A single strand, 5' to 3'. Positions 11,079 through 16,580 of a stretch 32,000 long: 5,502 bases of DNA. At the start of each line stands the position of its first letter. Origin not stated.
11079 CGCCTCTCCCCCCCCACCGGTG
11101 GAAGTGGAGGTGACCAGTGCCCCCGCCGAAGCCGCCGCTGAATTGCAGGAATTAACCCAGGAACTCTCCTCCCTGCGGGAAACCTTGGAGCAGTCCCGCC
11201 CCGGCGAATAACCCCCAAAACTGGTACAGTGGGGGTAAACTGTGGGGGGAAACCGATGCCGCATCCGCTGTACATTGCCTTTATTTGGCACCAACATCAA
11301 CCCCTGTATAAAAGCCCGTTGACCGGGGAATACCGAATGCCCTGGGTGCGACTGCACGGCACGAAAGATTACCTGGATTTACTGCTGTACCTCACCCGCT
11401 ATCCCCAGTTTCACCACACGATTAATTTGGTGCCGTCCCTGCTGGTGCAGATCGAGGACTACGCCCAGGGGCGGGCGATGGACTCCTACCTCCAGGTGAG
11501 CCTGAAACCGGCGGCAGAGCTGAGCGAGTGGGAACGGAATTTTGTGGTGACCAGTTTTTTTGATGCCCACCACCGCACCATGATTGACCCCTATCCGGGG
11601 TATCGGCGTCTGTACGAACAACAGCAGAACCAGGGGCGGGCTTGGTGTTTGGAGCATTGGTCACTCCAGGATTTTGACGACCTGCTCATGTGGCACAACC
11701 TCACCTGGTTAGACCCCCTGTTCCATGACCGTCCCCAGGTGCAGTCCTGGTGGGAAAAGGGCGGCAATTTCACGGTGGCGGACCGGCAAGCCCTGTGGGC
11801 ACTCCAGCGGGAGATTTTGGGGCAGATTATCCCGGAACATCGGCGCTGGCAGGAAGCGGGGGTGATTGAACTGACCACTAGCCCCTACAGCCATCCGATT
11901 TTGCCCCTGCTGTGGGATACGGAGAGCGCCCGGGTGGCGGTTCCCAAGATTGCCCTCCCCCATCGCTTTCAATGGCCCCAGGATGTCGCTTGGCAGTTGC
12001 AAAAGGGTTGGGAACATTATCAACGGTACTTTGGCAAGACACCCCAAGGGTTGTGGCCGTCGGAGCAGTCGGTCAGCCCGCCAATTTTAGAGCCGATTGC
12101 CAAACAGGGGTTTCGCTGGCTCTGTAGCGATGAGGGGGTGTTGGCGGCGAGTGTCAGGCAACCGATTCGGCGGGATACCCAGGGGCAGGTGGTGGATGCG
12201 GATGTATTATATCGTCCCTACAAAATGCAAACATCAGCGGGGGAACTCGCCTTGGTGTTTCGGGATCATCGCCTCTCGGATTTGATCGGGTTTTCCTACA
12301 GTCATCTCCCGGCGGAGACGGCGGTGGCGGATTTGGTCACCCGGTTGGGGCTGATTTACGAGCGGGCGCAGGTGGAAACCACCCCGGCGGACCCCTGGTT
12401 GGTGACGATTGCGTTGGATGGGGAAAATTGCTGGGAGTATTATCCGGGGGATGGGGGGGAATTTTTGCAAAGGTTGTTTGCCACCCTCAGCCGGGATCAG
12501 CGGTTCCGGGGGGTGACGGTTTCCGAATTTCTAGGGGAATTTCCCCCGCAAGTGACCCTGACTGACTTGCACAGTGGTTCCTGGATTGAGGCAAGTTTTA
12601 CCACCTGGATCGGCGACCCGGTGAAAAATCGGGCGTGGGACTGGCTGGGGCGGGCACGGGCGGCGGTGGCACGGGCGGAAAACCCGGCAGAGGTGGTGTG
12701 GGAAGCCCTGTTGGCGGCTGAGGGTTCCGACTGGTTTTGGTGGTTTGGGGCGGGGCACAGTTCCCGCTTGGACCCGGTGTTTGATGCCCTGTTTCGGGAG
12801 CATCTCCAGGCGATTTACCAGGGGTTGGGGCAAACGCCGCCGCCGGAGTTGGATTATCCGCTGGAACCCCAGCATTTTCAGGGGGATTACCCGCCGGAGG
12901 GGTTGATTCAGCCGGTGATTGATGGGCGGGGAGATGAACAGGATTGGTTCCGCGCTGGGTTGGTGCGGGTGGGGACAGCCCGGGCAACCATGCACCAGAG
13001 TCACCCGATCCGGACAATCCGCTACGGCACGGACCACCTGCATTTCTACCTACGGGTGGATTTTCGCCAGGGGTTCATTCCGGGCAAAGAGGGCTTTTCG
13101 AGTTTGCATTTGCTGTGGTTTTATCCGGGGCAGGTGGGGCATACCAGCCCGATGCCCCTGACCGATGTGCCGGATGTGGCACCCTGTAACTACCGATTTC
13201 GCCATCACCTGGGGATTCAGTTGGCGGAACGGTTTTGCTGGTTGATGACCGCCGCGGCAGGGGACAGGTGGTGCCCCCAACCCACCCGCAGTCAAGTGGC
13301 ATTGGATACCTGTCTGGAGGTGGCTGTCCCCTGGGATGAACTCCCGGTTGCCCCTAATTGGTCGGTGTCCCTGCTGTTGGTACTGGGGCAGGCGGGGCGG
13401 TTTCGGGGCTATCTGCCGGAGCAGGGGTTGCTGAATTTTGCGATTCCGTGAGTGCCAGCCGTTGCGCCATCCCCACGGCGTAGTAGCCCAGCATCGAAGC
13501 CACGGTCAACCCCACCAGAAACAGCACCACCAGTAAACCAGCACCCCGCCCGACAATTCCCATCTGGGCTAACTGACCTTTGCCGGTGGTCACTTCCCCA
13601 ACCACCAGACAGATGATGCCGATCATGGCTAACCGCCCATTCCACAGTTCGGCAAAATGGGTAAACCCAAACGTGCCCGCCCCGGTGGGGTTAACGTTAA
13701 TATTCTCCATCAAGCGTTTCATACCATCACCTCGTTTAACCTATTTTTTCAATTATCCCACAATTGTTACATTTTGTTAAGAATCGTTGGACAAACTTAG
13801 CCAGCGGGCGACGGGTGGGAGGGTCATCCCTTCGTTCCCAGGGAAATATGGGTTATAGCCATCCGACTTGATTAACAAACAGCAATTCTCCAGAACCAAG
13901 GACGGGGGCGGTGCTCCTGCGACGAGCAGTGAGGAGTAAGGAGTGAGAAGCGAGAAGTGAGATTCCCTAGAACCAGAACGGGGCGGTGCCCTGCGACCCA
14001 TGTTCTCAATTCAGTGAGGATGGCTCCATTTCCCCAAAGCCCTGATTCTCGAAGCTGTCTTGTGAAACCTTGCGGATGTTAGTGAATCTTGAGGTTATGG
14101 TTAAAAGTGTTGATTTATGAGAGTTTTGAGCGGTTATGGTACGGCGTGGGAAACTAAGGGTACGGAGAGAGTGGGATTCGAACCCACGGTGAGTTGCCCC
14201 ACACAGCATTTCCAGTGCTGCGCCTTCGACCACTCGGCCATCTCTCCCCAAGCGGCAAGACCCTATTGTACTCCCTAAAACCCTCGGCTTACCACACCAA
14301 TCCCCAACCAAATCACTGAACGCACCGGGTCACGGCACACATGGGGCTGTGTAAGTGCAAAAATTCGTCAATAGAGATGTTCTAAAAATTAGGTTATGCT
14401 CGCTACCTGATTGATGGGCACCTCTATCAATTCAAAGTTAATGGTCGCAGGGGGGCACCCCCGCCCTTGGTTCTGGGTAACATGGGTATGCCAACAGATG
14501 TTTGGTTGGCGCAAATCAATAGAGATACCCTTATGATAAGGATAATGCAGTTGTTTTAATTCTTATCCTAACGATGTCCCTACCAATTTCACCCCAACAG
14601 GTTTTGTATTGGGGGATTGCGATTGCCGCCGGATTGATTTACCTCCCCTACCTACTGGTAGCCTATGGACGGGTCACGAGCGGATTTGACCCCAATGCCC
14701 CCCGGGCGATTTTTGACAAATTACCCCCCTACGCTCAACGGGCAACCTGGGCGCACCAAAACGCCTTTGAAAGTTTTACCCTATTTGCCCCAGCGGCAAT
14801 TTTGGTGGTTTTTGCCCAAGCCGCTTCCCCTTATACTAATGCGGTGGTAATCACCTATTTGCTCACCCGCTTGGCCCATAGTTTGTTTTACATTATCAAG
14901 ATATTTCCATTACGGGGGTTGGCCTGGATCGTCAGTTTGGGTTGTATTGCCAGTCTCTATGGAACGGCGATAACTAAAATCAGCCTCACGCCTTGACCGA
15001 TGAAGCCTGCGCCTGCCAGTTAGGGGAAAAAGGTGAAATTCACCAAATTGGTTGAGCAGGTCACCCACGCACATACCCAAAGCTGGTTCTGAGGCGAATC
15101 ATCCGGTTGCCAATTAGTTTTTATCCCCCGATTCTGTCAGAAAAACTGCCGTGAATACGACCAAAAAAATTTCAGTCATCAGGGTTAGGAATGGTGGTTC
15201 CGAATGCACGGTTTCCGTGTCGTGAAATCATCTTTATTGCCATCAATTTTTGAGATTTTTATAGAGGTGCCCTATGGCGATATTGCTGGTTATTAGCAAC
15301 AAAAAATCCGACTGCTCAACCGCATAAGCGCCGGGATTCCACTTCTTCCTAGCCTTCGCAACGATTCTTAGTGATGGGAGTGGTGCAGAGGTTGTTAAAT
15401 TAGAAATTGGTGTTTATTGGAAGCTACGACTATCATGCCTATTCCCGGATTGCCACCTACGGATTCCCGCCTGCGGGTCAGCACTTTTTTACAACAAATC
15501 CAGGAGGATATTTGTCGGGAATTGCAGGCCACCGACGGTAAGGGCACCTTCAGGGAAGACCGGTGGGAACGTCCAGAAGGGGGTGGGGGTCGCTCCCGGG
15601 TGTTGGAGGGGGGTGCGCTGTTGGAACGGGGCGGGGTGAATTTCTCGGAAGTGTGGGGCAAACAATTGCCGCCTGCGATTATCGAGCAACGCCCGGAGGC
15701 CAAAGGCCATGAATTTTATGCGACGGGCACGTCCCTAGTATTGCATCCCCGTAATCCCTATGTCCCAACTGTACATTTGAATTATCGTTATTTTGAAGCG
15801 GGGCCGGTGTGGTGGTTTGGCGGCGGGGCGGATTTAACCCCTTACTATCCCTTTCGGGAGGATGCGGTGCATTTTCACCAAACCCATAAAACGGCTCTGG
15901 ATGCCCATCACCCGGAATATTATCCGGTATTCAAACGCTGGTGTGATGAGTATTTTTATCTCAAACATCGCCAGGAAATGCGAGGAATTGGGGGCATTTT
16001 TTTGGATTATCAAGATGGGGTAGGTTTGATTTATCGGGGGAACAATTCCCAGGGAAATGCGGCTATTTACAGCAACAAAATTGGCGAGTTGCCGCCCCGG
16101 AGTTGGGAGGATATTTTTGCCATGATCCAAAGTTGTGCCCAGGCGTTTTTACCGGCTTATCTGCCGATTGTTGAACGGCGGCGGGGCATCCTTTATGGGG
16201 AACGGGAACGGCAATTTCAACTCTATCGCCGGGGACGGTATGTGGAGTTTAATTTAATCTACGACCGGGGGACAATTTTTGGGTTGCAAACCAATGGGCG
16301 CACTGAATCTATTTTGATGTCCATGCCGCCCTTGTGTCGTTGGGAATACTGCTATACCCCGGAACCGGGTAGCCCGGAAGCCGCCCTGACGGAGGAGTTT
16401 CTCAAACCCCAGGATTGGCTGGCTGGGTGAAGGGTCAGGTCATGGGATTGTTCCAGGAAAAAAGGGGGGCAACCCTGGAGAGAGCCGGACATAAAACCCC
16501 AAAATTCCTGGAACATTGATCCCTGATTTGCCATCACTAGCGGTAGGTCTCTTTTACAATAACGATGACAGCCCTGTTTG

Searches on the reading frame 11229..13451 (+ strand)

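Call 36: search_protein_families(library=pfam, proteins=[window:11229-13451:+], max_evalue=0.001)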
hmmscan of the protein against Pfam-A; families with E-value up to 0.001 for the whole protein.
window:11229-13451:+ (740 aa): 1 family
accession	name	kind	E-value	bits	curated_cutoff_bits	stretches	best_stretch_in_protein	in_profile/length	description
PF03065.20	Glyco_hydro_57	-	4.7e-69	233.3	21.2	1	17-442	1-286/291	Glycosyl hydrolase family 57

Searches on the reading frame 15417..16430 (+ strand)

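Call 36: search_protein_families(library=pfam, proteins=[window:15417-16430:+], max_evalue=0.001)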
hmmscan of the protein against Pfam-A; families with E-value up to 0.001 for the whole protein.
window:15417-16430:+ (337 aa): 1 family
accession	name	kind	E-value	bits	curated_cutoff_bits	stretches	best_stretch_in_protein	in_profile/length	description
PF01218.23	Coprogen_oxidas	-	1.1e-129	431.8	31.8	1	21-334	2-295/295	Coproporphyrinogen III oxidase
